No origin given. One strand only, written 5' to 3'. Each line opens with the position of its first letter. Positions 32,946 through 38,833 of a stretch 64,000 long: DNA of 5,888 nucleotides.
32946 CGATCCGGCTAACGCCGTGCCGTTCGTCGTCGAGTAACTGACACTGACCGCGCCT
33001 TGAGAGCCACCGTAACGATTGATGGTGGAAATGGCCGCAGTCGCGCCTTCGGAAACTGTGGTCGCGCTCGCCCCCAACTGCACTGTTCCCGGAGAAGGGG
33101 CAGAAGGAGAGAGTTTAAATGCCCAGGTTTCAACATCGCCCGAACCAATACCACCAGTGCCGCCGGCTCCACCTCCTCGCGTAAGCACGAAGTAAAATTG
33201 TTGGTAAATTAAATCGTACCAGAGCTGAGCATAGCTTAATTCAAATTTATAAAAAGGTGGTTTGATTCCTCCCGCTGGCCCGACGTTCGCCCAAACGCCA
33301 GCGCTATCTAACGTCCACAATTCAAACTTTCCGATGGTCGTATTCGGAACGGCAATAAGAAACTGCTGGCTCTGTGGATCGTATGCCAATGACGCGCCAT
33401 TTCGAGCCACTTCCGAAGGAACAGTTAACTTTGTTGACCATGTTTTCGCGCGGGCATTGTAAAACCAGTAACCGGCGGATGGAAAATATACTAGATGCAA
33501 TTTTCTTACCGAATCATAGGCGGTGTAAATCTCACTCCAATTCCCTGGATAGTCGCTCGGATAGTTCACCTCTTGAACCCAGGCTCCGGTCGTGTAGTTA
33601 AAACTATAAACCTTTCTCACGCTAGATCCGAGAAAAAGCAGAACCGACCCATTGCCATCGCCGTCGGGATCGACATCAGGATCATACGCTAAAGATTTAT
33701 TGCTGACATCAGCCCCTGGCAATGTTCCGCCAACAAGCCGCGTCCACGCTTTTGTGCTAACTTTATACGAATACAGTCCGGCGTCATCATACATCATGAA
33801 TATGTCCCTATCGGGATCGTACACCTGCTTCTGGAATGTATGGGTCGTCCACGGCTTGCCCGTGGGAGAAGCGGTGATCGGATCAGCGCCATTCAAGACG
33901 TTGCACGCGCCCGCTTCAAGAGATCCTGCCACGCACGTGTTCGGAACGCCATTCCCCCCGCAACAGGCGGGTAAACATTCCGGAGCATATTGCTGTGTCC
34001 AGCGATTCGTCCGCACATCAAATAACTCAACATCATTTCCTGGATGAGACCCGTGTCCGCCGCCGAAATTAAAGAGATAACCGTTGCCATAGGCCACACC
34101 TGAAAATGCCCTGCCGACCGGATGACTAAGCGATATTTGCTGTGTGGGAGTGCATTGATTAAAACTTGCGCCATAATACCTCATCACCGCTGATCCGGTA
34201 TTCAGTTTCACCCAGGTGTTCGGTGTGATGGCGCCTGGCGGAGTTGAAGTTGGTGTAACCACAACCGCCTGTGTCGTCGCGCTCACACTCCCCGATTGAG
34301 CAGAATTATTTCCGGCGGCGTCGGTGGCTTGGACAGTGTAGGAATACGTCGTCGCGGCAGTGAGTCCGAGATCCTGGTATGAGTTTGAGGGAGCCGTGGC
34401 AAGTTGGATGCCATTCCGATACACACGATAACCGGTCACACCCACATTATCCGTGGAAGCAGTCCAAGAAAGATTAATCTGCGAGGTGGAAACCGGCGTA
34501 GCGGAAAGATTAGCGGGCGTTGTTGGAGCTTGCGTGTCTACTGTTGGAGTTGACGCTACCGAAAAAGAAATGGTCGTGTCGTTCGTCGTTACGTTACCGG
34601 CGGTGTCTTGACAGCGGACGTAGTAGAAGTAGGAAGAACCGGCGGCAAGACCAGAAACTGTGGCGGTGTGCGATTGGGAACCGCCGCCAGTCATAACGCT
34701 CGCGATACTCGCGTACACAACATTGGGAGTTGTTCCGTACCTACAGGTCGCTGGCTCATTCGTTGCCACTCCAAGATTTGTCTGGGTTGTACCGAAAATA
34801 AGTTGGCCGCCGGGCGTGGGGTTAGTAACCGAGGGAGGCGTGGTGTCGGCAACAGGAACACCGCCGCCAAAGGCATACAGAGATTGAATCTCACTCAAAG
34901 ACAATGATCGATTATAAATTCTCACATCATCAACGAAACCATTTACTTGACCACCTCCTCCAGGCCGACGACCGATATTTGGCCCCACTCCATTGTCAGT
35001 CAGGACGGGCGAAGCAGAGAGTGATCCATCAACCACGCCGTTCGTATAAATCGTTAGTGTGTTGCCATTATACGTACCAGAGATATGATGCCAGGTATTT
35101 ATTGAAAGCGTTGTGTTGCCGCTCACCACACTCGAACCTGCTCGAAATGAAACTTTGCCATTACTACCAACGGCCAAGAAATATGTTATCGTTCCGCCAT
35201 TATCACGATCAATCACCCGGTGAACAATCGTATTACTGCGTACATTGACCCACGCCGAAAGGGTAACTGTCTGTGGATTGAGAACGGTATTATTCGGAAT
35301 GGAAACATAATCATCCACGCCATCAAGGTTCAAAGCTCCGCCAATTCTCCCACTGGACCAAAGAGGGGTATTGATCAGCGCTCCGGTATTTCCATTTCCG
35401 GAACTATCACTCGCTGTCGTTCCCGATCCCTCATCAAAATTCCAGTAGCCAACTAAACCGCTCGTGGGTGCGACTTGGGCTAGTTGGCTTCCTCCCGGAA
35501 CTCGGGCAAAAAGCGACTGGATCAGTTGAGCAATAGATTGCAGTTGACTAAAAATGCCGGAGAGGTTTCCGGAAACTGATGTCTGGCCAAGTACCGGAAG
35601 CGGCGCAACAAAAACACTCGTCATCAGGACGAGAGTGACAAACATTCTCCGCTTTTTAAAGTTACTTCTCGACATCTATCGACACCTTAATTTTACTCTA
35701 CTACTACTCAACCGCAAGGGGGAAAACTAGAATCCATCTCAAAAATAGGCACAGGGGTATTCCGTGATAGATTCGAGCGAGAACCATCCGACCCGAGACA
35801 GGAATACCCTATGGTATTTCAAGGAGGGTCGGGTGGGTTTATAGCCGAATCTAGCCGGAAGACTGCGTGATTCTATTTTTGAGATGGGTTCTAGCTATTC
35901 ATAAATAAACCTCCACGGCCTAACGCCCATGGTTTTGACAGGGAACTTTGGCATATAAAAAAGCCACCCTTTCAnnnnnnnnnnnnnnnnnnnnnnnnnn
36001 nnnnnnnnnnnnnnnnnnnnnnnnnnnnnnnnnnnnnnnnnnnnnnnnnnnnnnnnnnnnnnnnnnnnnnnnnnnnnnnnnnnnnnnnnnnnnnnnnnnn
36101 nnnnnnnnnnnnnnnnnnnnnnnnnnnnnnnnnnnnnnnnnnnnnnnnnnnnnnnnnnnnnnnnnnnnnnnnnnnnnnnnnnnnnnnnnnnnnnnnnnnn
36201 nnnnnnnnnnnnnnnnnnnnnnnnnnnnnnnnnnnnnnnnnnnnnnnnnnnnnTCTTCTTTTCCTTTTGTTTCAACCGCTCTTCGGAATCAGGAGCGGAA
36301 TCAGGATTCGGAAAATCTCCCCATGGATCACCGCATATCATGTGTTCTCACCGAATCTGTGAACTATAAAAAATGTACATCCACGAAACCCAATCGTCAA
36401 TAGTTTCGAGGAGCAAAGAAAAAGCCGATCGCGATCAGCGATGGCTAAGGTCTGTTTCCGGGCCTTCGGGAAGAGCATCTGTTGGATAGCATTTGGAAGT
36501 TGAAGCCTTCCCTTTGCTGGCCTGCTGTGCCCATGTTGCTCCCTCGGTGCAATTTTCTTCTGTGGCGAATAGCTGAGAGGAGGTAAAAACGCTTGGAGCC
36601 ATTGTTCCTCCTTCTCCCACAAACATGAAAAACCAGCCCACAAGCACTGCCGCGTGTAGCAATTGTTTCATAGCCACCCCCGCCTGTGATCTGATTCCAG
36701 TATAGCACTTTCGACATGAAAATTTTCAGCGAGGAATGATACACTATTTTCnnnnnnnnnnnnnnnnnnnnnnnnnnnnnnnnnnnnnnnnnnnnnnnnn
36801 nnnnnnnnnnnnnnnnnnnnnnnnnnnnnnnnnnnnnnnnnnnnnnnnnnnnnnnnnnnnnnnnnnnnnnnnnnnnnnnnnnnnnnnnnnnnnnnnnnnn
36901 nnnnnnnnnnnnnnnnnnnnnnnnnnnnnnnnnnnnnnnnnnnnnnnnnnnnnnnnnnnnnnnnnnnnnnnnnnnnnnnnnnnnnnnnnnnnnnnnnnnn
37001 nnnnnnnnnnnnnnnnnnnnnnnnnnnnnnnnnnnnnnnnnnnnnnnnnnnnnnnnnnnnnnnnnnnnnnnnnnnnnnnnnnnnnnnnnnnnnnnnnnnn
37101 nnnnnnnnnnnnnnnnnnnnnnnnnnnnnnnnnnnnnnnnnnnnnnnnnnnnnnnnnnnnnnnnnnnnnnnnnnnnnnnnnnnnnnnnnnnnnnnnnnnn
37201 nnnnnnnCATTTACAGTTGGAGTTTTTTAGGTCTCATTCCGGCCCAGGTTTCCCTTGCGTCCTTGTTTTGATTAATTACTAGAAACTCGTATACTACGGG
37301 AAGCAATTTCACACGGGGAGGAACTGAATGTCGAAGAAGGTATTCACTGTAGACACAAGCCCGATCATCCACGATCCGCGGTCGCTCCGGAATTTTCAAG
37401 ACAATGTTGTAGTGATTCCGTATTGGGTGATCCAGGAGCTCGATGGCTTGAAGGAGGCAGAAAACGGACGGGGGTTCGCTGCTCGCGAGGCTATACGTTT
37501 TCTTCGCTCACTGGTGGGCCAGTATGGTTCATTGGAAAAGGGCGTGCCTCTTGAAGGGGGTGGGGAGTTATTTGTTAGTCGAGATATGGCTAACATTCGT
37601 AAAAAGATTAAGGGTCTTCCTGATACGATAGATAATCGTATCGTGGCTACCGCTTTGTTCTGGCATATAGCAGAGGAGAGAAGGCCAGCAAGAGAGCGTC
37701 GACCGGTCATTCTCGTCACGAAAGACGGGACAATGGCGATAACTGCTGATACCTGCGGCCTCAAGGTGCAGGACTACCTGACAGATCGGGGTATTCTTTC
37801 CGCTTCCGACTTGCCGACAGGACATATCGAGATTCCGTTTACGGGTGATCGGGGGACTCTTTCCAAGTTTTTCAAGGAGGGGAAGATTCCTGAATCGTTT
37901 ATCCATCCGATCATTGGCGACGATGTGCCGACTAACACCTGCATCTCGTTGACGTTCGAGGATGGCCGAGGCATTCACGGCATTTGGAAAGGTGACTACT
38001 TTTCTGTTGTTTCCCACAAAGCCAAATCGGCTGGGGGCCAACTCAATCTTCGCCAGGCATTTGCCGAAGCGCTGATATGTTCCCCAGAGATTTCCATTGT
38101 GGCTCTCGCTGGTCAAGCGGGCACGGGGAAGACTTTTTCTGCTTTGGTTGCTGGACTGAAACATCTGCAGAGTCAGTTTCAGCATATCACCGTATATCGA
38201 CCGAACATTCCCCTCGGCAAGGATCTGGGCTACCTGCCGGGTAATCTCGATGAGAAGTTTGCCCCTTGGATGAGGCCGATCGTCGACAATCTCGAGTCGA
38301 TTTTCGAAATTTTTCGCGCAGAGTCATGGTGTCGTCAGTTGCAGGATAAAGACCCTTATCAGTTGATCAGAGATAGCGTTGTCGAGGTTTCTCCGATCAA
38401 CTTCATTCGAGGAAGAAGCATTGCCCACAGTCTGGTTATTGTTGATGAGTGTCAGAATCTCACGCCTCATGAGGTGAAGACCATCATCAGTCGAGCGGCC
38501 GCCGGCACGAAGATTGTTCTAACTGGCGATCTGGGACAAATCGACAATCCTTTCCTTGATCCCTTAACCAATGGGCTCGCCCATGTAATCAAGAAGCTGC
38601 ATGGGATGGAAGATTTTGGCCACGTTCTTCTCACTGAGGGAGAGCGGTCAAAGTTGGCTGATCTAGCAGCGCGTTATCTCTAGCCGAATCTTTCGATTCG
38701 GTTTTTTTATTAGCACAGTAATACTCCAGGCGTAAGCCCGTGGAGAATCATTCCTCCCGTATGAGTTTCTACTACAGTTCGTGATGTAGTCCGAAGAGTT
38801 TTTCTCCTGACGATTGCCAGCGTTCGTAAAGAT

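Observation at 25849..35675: Operon-like pair: 2580-aa multidomain wall-anchored protein with an internally duplicated Ig+SH3-like module, followed by a 685-aa type IV pilin-like LamG protein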

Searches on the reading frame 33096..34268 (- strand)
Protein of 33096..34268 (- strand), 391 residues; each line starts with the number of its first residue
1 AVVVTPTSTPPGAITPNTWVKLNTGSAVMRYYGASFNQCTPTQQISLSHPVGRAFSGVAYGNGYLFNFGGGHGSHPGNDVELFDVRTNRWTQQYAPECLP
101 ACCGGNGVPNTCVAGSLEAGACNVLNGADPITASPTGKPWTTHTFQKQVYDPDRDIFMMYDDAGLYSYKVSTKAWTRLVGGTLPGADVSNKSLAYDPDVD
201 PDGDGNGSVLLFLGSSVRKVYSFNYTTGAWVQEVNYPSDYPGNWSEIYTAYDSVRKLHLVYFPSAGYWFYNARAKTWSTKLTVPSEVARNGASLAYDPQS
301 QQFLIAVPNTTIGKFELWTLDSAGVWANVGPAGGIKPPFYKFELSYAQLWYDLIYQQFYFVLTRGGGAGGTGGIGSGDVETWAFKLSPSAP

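Call 21: search_protein_families(library=pfam, proteins=[window:33096-34268:-], max_evalue=1)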
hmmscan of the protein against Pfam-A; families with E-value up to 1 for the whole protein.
seq(391 aa): 5 families
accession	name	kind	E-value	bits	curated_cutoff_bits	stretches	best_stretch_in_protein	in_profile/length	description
PF01344.31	Kelch_1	-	3.5e-09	36.5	20.1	1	53-92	2-41/46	Kelch motif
PF13964.12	Kelch_6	-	3.2e-07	30.5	25.3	1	54-92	3-42/50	Kelch motif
PF24681.1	Kelch_KLHDC2_KLHL20_DRC7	-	6.9e-07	29.2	50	1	45-102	96-153/221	KLHDC2/KLHL20/DRC7 Kelch-repeats domain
PF13418.12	Kelch_4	-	9.4e-07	29.1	21.6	1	55-92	5-43/49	Galactose oxidase, central domain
PF13415.12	Kelch_3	-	0.006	17.2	22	1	62-101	1-39/48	Galactose oxidase, central domain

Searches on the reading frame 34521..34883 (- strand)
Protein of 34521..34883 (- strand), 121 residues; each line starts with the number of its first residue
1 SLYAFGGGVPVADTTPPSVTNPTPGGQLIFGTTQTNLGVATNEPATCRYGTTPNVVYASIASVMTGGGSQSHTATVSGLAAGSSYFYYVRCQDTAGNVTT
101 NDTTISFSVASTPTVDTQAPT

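Call 21: search_protein_families(library=pfam, proteins=[window:34521-34883:-], max_evalue=1)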
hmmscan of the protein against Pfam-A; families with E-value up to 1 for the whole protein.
seq(121 aa): 3 families
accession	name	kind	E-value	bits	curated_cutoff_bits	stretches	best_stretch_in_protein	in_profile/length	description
PF16656.11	Pur_ac_phosph_N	-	4.2e-05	24.5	30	1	42-94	25-83/93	Purple acid Phosphatase, N-terminal domain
PF16655.11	PhoD_N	-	0.059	14.4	30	1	71-96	58-83/90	PhoD-like phosphatase, N-terminal domain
PF24489.1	Ig_J_second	-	0.11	13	27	1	67-97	53-83/105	Tip attachment protein J second Ig-like domain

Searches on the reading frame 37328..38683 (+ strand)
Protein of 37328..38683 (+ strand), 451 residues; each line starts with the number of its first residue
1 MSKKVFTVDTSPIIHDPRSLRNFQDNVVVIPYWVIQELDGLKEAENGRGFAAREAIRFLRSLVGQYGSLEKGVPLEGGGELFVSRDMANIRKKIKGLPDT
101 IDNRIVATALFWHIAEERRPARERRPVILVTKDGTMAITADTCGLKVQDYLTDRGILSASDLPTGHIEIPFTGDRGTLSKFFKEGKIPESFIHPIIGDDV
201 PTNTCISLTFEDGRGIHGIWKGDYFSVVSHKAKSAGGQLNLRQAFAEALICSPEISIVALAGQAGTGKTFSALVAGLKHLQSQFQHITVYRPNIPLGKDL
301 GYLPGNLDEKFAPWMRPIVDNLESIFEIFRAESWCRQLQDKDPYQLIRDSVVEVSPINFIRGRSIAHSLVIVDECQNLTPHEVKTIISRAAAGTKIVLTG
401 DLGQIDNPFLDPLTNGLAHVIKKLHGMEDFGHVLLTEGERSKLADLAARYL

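Call 10: search_protein_families(library=pfam, proteins=[window:37328-38683:+], max_evalue=0.001)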
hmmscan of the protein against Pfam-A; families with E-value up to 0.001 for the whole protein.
window:37328-38683:+ (451 aa): 5 families
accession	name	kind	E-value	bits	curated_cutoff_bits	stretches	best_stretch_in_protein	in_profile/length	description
PF02562.22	PhoH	-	3.6e-43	147.9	27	1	248-437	15-188/205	PhoH-like protein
PF13638.12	PIN_4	-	2.1e-22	80.3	21.9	1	7-150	2-131/132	PIN domain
PF13604.12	AAA_30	-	1.4e-06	28.6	27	0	366-405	88-128/191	AAA domain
PF13245.12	AAA_19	-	8.4e-05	23.2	25.1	0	364-405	88-129/134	AAA domain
PF13401.12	AAA_22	-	0.00093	20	27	0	257-400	7-122/130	AAA domain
